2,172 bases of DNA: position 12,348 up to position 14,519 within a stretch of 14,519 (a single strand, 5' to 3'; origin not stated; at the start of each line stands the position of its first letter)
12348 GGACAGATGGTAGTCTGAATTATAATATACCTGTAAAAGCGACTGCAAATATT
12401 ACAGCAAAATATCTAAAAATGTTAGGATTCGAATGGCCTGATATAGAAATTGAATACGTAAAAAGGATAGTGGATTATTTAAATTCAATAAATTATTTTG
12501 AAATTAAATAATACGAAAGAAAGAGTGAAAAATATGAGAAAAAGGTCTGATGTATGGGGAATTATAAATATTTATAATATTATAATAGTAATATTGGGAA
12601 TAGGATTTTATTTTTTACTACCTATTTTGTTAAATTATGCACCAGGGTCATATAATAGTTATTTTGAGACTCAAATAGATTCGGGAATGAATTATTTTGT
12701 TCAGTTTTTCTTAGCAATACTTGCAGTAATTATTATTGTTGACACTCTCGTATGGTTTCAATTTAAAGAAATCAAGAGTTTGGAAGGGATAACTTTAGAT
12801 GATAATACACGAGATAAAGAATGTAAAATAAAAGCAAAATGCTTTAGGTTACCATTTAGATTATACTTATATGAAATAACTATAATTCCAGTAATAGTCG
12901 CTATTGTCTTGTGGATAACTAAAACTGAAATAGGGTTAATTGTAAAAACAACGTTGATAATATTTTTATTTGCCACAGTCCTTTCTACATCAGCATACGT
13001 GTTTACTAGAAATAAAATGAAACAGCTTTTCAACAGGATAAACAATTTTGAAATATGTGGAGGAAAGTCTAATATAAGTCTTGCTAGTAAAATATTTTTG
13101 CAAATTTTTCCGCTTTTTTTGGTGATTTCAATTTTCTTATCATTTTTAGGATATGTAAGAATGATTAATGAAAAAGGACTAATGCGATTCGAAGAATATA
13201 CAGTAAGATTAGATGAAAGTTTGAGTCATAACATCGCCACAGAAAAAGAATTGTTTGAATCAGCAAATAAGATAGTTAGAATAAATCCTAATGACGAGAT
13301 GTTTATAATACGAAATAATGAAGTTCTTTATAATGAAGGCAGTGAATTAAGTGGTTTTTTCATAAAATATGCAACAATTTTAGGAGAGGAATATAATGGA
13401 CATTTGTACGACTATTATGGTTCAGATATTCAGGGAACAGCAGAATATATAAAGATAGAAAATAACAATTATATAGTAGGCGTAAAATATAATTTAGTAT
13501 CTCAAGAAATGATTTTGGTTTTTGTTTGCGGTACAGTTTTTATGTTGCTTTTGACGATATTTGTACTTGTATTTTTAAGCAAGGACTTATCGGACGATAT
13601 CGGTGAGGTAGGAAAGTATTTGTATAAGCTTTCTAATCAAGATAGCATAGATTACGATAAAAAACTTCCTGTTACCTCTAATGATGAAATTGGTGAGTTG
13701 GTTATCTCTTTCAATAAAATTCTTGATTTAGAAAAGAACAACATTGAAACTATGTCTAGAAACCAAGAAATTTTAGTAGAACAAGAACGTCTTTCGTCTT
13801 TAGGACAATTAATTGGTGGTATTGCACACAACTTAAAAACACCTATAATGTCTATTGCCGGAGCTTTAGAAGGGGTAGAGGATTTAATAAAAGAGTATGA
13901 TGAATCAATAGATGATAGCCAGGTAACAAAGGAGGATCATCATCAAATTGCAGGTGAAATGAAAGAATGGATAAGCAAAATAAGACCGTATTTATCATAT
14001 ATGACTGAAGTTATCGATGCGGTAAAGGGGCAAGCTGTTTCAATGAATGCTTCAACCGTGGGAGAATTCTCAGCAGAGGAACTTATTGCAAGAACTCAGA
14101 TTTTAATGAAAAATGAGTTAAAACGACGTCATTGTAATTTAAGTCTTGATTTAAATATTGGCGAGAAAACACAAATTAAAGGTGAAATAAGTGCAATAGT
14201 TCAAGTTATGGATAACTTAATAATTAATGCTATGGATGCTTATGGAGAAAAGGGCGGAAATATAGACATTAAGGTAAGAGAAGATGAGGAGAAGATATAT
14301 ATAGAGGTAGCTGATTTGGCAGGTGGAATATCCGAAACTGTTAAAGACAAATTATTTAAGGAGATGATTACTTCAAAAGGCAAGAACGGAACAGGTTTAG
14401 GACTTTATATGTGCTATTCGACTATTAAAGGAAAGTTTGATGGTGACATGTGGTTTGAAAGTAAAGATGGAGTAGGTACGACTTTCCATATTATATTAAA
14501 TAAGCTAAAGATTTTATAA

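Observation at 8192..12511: Orphan single-module C-A-T-R NRPS (reductive release) with no partner genes in view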

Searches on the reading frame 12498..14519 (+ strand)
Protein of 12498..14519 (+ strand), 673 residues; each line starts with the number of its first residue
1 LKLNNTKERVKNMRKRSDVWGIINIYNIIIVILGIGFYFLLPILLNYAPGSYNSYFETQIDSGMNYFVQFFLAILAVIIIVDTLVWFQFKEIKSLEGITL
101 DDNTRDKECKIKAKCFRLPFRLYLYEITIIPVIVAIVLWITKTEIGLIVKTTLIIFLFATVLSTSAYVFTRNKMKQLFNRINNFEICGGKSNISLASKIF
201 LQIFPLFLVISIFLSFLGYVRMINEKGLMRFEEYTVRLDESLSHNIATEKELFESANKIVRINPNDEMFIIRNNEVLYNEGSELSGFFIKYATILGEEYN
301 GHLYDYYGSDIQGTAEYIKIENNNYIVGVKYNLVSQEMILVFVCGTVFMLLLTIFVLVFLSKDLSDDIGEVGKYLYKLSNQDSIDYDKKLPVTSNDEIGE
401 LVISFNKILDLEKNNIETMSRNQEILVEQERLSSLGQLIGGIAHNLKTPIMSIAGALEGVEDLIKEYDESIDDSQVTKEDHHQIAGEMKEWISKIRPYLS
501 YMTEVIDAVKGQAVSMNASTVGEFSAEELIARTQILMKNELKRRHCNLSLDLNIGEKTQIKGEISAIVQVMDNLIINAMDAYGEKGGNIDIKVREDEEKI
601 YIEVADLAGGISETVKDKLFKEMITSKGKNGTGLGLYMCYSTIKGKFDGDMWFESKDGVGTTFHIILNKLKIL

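Call 3: search_protein_families(library=pfam, proteins=[window:12498-14519:+])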
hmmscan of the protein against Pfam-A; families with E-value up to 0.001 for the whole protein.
window:12498-14519:+ (673 aa): 2 families
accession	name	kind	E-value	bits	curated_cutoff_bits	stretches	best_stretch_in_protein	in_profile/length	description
PF02518.31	HATPase_c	-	5e-18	66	26.4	1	565-668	4-108/111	Histidine kinase-, DNA gyrase B-, and HSP90-like ATPase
PF00512.31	HisKA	-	0.00017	22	26.9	1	435-472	2-41/66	His Kinase A (phospho-acceptor) domain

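Call 11: find_encoding_contigs(protein=window:12534-14516:+, flank=10000, max_places=6)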
Protein window:12534-14516:+ (661 aa): 1 contig read that carries it; 1 place shown.
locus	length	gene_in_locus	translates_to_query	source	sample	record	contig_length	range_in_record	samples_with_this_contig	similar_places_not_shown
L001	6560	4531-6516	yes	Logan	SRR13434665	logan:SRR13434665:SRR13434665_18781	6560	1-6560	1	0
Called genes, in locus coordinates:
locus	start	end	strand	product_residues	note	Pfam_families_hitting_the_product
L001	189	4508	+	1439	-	PF00668:Condensation, PF00501:AMP-binding, PF13193:AMP-binding_C, PF00550:PP-binding, PF01073:3Beta_HSD, PF01370:Epimerase, PF04321:RmlD_sub_bind (weak), PF07993:NAD_binding_4, +1 more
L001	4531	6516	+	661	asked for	PF02518:HATPase_c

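Call 19: search_protein_families(library=pfam, proteins=[window:12534-14516:+], max_evalue=0.01)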
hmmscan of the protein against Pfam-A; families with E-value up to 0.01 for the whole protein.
window:12534-14516:+ (661 aa): 3 families
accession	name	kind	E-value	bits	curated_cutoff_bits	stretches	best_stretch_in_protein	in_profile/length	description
PF02518.31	HATPase_c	-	4.9e-18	66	26.4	1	553-656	4-108/111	Histidine kinase-, DNA gyrase B-, and HSP90-like ATPase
PF00512.31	HisKA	-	0.00016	22.1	26.9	1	423-460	2-41/66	His Kinase A (phospho-acceptor) domain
PF00672.30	HAMP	-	0.0012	19.5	25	1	373-396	24-47/53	HAMP domain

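Call 29: find_related_loci(query=A2, collection=metagenome_contigs, flank=10000)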
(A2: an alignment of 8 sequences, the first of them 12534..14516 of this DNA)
Query A2 (661 aa) in metagenome_contigs; peptide patterns used: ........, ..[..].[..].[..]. (x = any residue, [..] = any of these).
600 stretches matched a pattern (row limit reached: there are more); 528 encode a relative of the query (tblastn E <= 1e-3); the best 80 are kept; 80 distinct loci.
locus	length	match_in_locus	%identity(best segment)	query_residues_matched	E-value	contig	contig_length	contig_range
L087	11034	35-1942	44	26-659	3e-173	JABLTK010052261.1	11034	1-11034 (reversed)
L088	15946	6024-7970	42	13-658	5e-161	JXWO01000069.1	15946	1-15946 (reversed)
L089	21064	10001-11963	51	14-658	1e-159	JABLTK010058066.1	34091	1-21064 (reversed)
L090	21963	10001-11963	51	14-658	2e-159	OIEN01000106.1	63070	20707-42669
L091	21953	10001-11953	47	8-658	6e-175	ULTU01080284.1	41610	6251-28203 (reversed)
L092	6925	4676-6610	40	15-653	9e-157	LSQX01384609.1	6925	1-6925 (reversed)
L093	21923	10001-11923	42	10-653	1e-154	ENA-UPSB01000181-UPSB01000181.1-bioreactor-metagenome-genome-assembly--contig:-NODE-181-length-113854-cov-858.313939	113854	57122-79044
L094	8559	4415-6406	42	13-657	3e-152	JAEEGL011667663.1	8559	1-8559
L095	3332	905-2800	39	25-655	2e-147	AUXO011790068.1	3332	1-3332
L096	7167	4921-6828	40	16-651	2e-138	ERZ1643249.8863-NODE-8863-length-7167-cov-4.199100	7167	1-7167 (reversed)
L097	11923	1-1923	40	21-655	2e-137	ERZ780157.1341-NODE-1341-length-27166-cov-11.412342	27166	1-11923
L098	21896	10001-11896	40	30-655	3e-137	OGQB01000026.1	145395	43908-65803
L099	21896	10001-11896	40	30-655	3e-137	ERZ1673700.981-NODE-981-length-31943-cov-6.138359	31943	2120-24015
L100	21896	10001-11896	40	30-655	3e-137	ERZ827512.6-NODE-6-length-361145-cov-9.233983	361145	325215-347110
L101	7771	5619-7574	38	3-653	2e-137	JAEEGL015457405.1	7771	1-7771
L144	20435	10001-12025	37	1-655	1e-126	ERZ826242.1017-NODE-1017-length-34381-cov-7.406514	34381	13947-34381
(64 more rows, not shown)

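Call 53: find_homologous_proteins(query=window:12534-14516:+, max_evalue=1e-30)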
Query window:12534-14516:+ (661 aa): 6783 proteins with E <= 1e-30 among 8000 candidates; the best 120 are listed.
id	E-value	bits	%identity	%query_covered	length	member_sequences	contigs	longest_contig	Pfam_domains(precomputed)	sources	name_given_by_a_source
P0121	0.0e+0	1399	96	100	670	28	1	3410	PF02518.32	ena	-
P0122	0.0e+0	1153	79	100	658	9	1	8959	PF02518.32,PF00512.32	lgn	-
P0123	0.0e+0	1136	77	100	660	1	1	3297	PF02518.32,PF00512.32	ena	-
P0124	0.0e+0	1036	70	100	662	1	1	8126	PF02518.32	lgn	-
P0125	0.0e+0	1030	71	100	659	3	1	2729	PF02518.32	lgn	-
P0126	0.0e+0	1028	70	100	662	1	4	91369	PF02518.32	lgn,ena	-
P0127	1.9e-267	907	62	100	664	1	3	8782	PF02518.32,PF00512.32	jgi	-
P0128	1.6e-261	888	61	99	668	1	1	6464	PF02518.32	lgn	-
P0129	2.9e-260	883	61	100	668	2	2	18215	PF02518.32,PF00512.32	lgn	-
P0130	1.4e-255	868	61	100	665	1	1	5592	PF02518.32,PF00512.32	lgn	-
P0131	3.5e-237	807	58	99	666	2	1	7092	PF02518.32,PF00512.32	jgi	-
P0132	6.7e-219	747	54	98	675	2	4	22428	PF02518.32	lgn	-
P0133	2.0e-203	696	55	100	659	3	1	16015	PF00672.31,PF02518.32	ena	-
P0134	1.7e-185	636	48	98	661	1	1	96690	PF02518.32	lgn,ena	-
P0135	3.6e-185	635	53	85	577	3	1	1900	PF02518.32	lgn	-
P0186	1.3e-158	548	41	98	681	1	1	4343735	PF00672.31,PF02518.32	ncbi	-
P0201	4.9e-155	536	42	98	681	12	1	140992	PF00672.31,PF02518.32,PF00512.32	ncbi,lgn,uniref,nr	ncbi:HAMP domain-containing sensor histidine kinase [Dehalobacter sp.]|uniref:sensor histidine kinas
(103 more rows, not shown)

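Call 54: find_encoding_contigs(protein=P0186, flank=10000, max_places=2)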
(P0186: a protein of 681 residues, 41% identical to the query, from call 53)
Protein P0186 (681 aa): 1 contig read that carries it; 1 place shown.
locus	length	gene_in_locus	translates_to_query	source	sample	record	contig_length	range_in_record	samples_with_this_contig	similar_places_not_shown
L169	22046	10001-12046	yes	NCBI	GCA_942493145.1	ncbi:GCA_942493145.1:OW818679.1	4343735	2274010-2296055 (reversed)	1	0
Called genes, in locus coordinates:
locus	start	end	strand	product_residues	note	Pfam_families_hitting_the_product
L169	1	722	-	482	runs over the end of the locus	PF05673:DUF815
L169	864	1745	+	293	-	PF18937:DUF5685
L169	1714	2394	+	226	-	PF00226:DnaJ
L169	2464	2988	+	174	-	-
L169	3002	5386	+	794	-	PF00488:MutS_V, PF20297:MSSS, PF01713:Smr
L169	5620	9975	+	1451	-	PF00668:Condensation, PF00501:AMP-binding, PF13193:AMP-binding_C (weak), PF00550:PP-binding, PF01073:3Beta_HSD, PF01370:Epimerase, PF04321:RmlD_sub_bind (weak), PF07993:NAD_binding_4, +2 more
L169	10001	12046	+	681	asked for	PF00672:HAMP (faint), PF02518:HATPase_c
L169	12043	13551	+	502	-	PF00072:Response_reg, PF11849:DUF3369, PF13487:HD_5, PF01966:HD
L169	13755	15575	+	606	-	PF00009:GTP_EFTU, PF01926:MMR_HSR1 (faint), PF22042:EF-G_D2, PF03144:GTP_EFTU_D2, PF14492:EFG_III (faint), PF00679:EFG_C, PF21018:BipA_C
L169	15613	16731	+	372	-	PF02618:YceG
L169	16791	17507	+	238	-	PF01596:Methyltransf_3, PF01135:PCMT, PF13578:Methyltransf_24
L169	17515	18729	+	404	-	PF01136:Peptidase_U32, PF16325:Peptidase_U32_C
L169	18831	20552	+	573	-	-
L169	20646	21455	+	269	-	PF02535:Zip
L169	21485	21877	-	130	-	PF01325:Fe_dep_repress, PF02742:Fe_dep_repr_C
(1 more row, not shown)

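Call 55: find_encoding_contigs(protein=P0201, flank=10000, max_places=2)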
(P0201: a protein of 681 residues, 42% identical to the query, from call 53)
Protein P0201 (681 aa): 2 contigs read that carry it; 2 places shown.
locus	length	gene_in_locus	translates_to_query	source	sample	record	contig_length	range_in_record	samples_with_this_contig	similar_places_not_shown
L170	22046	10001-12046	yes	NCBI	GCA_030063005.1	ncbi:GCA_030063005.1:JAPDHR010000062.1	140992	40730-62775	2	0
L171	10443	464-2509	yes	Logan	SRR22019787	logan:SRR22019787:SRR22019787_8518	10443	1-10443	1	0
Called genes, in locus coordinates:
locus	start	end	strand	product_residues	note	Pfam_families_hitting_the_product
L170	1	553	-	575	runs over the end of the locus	PF00664:ABC_membrane, PF00005:ABC_tran, PF02463:SMC_N (weak)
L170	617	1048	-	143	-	PF01022:HTH_5 (faint), PF22381:Staph_reg_Sar_Rot, PF01978:TrmB, PF12802:MarR_2, PF01047:MarR, PF13463:HTH_27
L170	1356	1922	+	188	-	PF14242:DUF4342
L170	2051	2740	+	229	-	PF00072:Response_reg, PF00486:Trans_reg_C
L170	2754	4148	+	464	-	PF00672:HAMP, PF00512:HisKA, PF02518:HATPase_c, PF13589:HATPase_c_3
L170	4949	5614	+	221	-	PF22624:AASDHPPT_N, PF01648:ACPS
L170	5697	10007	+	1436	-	PF00668:Condensation, PF00501:AMP-binding, PF13193:AMP-binding_C, PF00550:PP-binding, PF01073:3Beta_HSD, PF01370:Epimerase, PF04321:RmlD_sub_bind (weak), PF07993:NAD_binding_4, +1 more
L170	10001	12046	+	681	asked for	PF00512:HisKA (faint), PF00672:HAMP (faint), PF02518:HATPase_c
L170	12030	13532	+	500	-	PF00072:Response_reg, PF11849:DUF3369, PF13487:HD_5, PF01966:HD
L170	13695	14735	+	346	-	PF00535:Glycos_transf_2, PF04138:GtrA_DPMS_TM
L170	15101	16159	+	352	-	PF01891:CbiM, PF13190:PDGLE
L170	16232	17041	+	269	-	PF02361:CbiQ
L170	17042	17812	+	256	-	PF00005:ABC_tran, PF02463:SMC_N, PF13304:AAA_21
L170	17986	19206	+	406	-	PF00089:Trypsin, PF13365:Trypsin_2, PF13180:PDZ_2, PF00595:PDZ, PF17820:PDZ_6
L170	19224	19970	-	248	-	PF11300:DUF3102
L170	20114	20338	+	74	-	PF07872:DUF1659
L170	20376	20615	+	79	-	PF11148:DUF2922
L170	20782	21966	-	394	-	PF00155:Aminotran_1_2, PF00266:Aminotran_5 (weak), PF01041:DegT_DnrJ_EryC1 (weak)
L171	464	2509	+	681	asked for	PF00512:HisKA (faint), PF00672:HAMP (faint), PF02518:HATPase_c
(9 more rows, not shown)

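Call 60: search_protein_families(library=pfam, proteins=[L144:3903-5699:-, L091:8119-8838:+, L091:8840-9739:+, L098:13156-14088:+, L098:2269-3804:+], max_evalue=0.01)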
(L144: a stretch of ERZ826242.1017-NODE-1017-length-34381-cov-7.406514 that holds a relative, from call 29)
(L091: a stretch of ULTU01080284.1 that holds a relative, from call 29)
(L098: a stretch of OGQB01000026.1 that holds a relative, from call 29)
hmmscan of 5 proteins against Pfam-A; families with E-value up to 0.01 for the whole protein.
L144:3903-5699:- (598 aa): 2 families
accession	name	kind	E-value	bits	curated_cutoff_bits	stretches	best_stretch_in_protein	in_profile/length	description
PF00501.34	AMP-binding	-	1.2e-70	238.7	29.9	1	42-444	3-384/384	AMP-binding enzyme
PF23562.2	AMP-binding_C_3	-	3.7e-08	34.2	20.8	1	481-592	2-110/124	AMP-binding enzyme C-terminal domain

L091:8119-8838:+ (239 aa): 1 family
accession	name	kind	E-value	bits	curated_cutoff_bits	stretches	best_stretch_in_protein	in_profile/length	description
PF00501.34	AMP-binding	-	1.7e-30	106.5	29.9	1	31-229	11-228/384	AMP-binding enzyme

L091:8840-9739:+ (299 aa): 3 families
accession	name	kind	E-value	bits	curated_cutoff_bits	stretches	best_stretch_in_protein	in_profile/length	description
PF00501.34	AMP-binding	-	6e-19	68.5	29.9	1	10-161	254-384/384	AMP-binding enzyme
PF23562.2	AMP-binding_C_3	-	2.9e-08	34.6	20.8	1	198-293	2-105/124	AMP-binding enzyme C-terminal domain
PF13193.12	AMP-binding_C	-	0.00044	21.6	24.5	1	212-290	1-76/76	AMP-binding enzyme C-terminal domain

L098:13156-14088:+ (310 aa): 1 family
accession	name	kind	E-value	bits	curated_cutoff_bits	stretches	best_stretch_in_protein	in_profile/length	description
PF06161.16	DUF975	-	3.9e-29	102.6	34.8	1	4-256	3-238/243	Protein of unknown function (DUF975)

L098:2269-3804:+ (511 aa): 2 families
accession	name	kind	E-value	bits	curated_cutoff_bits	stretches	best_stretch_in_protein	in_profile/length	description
PF01943.22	Polysacc_synt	-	7.1e-12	45.8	28.2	1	13-310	4-272/274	Polysaccharide biosynthesis protein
PF01554.23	MatE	-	1e-09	38.7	24.9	2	21-169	5-156/161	MatE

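Call 67: predict_structure(alignment_id=A3)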
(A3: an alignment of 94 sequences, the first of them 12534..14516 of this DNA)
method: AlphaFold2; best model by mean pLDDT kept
length: 661 residues; sequences in the alignment: 94
mean_pLDDT: 75.9   pTM: 0.56
mean pLDDT of the five models: 75.9, 75.7, 75.4, 75.3, 68.2
residues with pLDDT >= 90: 33; 70-90: 449; 50-70: 157; < 50: 22
segments of 3 or more residues with pLDDT < 50: 1-3, 368-370, 506-508, 610-612, 616-621
pLDDT, mean of each block of 10 residues (from residue 1): 59 86 87 84 75 83 88 78 59 70 79 87 87 83 88 82 71 59 77 86 86 90 90 82 86 89 82 86 88 85 89 91 80 82 81 67 52 62 67 70 70 60 61 70 74 71 68 77 72 62 54 74 71 77 75 77 76 77 84 76 63 47 67 80 79 81 39
secondary structure, 60 per line:
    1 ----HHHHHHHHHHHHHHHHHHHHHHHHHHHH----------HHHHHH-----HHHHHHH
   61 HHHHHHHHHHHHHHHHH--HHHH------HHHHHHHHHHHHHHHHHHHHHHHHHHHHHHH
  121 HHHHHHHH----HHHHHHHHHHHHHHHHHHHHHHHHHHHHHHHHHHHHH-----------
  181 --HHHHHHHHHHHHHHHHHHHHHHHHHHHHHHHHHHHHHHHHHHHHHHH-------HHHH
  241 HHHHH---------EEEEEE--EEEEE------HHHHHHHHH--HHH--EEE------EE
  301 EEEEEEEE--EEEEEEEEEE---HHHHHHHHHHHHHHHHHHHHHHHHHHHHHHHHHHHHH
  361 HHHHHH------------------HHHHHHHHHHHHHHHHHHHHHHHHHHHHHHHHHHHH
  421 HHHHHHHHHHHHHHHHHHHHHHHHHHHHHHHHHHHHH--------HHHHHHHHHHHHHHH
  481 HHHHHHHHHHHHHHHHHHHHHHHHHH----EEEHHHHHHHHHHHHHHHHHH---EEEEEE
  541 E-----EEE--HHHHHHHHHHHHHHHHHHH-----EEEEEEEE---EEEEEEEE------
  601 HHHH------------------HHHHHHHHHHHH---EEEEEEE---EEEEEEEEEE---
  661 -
elements in order: H5-32 H43-48 H54-77 H80-83 H90-128 H133-169 H183-229 H237-245 E255-260 E263-267 H274-282 E290-292 E299-308 E311-320 H324-366 H385-457 H466-506 E511-513 H514-531 E535-541 E547-549 H552-570 E576-583 E587-594 H601-604 H623-634 E638-644 E648-657
